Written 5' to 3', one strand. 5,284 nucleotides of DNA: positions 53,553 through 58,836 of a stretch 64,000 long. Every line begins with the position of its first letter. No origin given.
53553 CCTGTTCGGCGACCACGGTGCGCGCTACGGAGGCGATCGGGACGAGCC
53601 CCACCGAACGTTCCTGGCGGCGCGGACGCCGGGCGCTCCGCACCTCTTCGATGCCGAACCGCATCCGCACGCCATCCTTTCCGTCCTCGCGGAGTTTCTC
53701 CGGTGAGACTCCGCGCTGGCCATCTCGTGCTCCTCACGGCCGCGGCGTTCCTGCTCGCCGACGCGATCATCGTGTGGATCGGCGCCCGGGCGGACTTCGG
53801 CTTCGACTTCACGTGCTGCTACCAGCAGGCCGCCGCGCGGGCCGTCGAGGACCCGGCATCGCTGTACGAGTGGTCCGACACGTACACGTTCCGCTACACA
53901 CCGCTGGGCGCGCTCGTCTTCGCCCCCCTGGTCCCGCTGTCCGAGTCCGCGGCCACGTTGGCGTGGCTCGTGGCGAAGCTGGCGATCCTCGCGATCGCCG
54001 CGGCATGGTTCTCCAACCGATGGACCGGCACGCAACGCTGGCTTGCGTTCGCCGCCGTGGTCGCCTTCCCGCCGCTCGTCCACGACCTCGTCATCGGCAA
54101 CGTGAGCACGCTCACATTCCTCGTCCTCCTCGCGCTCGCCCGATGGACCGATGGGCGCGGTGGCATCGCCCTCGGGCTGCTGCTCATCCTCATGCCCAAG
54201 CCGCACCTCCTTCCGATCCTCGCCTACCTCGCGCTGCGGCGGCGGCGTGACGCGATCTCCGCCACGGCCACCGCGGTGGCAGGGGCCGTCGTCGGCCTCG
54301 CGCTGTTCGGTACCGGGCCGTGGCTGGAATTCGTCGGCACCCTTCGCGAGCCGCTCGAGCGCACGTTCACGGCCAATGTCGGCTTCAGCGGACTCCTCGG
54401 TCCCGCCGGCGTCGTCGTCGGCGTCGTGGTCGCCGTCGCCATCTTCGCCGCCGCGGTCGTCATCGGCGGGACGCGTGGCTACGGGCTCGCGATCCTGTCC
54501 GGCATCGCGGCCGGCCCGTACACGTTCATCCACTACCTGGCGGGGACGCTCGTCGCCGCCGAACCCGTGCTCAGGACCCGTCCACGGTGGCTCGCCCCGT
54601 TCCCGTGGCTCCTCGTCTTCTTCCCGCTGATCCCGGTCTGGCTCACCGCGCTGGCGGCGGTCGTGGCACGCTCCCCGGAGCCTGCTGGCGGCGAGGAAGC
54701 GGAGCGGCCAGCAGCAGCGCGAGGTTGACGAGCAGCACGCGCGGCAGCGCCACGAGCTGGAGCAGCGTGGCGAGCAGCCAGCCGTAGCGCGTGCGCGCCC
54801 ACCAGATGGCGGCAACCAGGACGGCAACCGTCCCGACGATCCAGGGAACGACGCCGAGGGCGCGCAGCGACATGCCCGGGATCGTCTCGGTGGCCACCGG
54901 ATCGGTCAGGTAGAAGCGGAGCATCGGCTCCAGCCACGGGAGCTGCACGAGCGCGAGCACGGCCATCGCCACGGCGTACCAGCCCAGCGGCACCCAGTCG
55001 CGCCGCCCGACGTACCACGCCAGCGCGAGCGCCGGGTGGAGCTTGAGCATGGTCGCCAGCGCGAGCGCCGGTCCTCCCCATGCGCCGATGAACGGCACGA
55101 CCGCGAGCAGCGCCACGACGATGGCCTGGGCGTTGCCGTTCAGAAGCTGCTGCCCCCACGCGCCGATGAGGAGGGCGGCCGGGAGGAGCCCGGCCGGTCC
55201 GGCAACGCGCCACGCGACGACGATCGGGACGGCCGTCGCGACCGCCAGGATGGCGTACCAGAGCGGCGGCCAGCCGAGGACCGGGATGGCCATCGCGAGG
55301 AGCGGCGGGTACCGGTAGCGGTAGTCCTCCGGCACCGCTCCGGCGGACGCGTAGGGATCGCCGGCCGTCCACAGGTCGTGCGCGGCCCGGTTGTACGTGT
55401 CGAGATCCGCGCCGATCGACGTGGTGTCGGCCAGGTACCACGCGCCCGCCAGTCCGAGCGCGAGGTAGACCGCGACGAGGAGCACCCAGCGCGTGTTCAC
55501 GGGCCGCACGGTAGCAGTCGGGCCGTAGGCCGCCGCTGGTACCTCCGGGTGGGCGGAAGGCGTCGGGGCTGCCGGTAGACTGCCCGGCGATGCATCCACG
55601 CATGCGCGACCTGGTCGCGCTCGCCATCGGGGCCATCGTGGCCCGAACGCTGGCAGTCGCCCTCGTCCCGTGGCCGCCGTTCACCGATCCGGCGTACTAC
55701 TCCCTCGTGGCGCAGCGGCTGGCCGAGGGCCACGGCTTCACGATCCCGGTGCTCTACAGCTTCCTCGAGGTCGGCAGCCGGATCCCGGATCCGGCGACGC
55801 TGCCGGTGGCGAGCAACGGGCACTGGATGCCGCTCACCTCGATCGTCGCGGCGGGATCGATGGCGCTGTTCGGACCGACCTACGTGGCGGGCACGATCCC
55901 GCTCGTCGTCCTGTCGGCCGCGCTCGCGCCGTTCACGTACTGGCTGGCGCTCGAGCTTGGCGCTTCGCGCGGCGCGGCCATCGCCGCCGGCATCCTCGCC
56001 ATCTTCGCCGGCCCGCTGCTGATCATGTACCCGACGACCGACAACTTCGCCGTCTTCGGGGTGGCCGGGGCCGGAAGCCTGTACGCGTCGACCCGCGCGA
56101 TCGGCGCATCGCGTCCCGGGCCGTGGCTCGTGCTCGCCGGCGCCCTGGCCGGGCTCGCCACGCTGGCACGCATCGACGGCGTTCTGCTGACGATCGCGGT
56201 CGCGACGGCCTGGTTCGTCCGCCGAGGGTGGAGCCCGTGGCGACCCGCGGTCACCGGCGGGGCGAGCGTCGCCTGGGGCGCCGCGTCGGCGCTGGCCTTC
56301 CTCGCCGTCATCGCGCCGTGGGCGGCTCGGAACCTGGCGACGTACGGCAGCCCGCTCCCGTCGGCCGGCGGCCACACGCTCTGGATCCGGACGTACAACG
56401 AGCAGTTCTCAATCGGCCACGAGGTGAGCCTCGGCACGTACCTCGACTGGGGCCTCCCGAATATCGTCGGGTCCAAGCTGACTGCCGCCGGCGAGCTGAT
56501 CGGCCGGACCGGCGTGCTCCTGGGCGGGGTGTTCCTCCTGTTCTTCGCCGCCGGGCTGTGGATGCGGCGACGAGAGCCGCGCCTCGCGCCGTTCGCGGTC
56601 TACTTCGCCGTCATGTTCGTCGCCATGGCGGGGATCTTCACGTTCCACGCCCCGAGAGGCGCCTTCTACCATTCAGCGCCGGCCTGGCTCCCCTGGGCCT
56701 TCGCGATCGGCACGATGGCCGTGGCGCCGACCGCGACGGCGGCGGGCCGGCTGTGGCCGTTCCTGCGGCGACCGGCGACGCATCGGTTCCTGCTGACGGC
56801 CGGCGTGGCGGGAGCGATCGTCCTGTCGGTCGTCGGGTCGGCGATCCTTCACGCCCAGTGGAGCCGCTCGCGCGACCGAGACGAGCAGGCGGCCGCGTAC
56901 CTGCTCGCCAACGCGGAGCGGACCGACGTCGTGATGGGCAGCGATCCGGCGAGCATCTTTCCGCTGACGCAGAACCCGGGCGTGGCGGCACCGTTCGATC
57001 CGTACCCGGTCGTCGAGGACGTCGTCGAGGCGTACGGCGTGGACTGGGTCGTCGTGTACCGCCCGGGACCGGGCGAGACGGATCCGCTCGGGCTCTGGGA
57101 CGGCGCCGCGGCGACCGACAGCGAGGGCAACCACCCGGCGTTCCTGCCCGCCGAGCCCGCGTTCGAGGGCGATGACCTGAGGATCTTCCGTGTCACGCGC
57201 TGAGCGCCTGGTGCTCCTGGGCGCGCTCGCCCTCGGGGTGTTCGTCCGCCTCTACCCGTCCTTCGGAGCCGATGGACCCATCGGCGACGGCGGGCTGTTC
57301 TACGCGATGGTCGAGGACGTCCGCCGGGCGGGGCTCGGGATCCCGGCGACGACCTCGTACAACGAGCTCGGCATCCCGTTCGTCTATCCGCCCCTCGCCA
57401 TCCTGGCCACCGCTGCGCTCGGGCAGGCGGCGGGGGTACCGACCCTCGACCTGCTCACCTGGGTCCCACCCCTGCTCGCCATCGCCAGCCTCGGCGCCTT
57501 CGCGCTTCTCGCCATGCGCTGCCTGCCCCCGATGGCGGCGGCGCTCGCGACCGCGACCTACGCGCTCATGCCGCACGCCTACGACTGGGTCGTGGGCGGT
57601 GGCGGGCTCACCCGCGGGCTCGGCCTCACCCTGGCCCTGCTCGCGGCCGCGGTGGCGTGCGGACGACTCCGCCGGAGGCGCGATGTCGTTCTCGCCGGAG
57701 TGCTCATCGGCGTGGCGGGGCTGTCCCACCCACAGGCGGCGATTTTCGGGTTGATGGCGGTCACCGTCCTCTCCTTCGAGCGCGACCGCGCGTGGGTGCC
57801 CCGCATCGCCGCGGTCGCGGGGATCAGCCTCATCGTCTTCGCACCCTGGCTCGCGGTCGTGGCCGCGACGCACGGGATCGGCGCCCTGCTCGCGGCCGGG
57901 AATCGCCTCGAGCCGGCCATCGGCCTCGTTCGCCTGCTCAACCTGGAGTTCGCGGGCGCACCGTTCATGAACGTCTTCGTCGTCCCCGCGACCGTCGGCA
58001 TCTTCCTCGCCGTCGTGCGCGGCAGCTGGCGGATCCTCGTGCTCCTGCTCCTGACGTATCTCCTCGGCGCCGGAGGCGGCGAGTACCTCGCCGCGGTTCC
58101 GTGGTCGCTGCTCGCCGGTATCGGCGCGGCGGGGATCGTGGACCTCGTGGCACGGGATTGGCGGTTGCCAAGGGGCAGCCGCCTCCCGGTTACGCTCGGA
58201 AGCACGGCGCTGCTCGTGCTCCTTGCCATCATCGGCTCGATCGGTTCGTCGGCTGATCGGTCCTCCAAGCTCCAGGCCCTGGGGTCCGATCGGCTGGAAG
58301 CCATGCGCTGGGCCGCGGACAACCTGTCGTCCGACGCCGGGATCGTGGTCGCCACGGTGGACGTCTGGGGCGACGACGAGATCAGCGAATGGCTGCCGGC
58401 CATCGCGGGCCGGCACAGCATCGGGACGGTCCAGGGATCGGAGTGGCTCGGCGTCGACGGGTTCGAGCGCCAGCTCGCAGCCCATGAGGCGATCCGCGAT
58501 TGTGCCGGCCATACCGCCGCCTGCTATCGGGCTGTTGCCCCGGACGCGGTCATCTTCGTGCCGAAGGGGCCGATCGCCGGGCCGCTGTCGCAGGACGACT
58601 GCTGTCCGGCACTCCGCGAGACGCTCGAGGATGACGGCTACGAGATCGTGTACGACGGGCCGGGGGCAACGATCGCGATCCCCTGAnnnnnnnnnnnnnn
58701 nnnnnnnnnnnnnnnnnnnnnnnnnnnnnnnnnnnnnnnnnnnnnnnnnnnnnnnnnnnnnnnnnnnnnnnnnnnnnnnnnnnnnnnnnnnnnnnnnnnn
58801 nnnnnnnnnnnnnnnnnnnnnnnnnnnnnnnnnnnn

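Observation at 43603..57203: Large envelope-glycoconjugate locus built from iterated, translationally coupled GT87/DUF2029 + membrane alkaline-phosphatase-superfamily gene pairs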

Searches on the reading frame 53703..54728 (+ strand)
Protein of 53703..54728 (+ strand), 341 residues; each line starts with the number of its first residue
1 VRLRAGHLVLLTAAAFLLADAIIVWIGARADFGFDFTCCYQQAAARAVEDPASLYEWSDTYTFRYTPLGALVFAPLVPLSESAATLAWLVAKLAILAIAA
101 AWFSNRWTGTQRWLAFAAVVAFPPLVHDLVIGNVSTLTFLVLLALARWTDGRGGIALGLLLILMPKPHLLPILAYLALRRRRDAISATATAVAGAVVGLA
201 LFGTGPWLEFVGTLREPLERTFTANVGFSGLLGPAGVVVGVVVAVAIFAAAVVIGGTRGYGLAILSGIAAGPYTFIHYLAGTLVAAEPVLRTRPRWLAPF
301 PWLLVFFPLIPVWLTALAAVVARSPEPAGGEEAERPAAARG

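Call 6: search_protein_families(library=pfam, proteins=[window:53703-54728:+], max_evalue=0.1)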
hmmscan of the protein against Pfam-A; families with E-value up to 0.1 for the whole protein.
window:53703-54728:+ (341 aa): 1 family
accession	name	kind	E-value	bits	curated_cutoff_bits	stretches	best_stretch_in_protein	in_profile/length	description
PF09594.16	GT87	-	1.4e-18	67.9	25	1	63-253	1-212/237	Glycosyltransferase family 87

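Call 9: search_protein_families(library=ncbifam, proteins=[window:53703-54728:+], max_evalue=0.1)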
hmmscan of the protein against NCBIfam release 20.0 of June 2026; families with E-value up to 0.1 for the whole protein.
window:53703-54728:+ (341 aa): 0 families

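Call 92: predict_structure(alignment_id=A11)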
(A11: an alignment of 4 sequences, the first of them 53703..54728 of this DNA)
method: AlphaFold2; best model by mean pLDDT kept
length: 341 residues; sequences in the alignment: 4
mean_pLDDT: 48.1   pTM: 0.35
mean pLDDT of the five models: 48.1, 45.6, 45.5, 45.1, 42.7
residues with pLDDT >= 90: 0; 70-90: 2; 50-70: 131; < 50: 208
segments of 3 or more residues with pLDDT < 50: 1-8, 10-73, 96-102, 104-107, 116-132, 159-168, 206-209, 213-215, 217-273, 305-311, 327-334, 336-341
pLDDT, mean of each block of 10 residues (from residue 1): 46 42 32 37 44 38 41 52 57 49 49 45 42 52 55 50 47 62 62 55 49 46 34 41 44 42 44 51 59 66 50 56 51 45 37
secondary structure, 60 per line:
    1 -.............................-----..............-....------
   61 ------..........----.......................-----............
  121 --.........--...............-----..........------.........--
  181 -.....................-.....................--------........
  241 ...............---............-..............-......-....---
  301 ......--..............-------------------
elements in order: H2-30 H36-49 H51-54 H67-76 H81-103 H109-120 H123-131 H134-148 H154-163 H170-178 H182-202 H204-224 H233-255 H259-270 H272-285 H287-292 H294-297 H301-306 H309-322

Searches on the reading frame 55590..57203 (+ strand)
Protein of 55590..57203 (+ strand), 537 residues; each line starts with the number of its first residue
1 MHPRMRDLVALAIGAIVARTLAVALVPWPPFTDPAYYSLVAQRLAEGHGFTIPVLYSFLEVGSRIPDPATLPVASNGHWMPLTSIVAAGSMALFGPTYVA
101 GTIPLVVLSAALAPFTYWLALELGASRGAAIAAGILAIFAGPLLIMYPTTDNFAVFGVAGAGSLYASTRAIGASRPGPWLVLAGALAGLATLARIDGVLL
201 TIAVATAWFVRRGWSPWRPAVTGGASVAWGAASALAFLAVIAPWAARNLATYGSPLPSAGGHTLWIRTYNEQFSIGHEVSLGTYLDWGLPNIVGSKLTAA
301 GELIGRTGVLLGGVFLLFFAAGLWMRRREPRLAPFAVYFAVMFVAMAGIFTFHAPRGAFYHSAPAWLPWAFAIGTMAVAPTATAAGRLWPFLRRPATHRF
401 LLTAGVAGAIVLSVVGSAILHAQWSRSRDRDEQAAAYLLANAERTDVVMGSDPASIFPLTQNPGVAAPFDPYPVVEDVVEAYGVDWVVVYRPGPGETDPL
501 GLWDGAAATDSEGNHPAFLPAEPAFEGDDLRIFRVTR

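Call 6: search_protein_families(library=pfam, proteins=[window:55590-57203:+], max_evalue=0.1)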
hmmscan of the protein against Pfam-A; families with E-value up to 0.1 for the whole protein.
window:55590-57203:+ (537 aa): 1 family
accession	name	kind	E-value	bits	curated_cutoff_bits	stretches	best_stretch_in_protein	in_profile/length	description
PF13231.12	PMT_2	-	0.00012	22.8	26.1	1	81-240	4-154/160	Dolichyl-phosphate-mannose-protein mannosyltransferase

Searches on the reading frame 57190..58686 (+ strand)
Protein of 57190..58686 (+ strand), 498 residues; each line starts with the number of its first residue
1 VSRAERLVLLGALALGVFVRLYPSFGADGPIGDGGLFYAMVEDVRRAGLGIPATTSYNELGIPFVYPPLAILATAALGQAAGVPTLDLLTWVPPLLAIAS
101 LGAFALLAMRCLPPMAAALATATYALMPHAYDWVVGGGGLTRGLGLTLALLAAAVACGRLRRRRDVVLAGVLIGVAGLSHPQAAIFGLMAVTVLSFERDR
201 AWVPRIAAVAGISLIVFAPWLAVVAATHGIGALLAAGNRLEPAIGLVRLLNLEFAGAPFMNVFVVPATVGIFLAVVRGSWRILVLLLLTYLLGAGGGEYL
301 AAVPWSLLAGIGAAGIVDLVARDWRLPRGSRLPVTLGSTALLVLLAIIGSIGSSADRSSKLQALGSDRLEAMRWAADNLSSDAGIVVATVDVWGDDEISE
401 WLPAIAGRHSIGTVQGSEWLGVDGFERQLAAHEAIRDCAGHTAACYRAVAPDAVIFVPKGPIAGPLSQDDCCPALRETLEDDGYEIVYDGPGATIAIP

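Call 7: search_protein_families(library=pfam, proteins=[window:57190-58686:+], max_evalue=0.1)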
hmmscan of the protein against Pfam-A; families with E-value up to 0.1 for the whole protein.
window:57190-58686:+ (498 aa): 1 family
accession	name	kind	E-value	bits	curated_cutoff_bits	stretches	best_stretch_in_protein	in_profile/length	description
PF13231.12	PMT_2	-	0.0008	20.1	26.1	1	91-221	26-158/160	Dolichyl-phosphate-mannose-protein mannosyltransferase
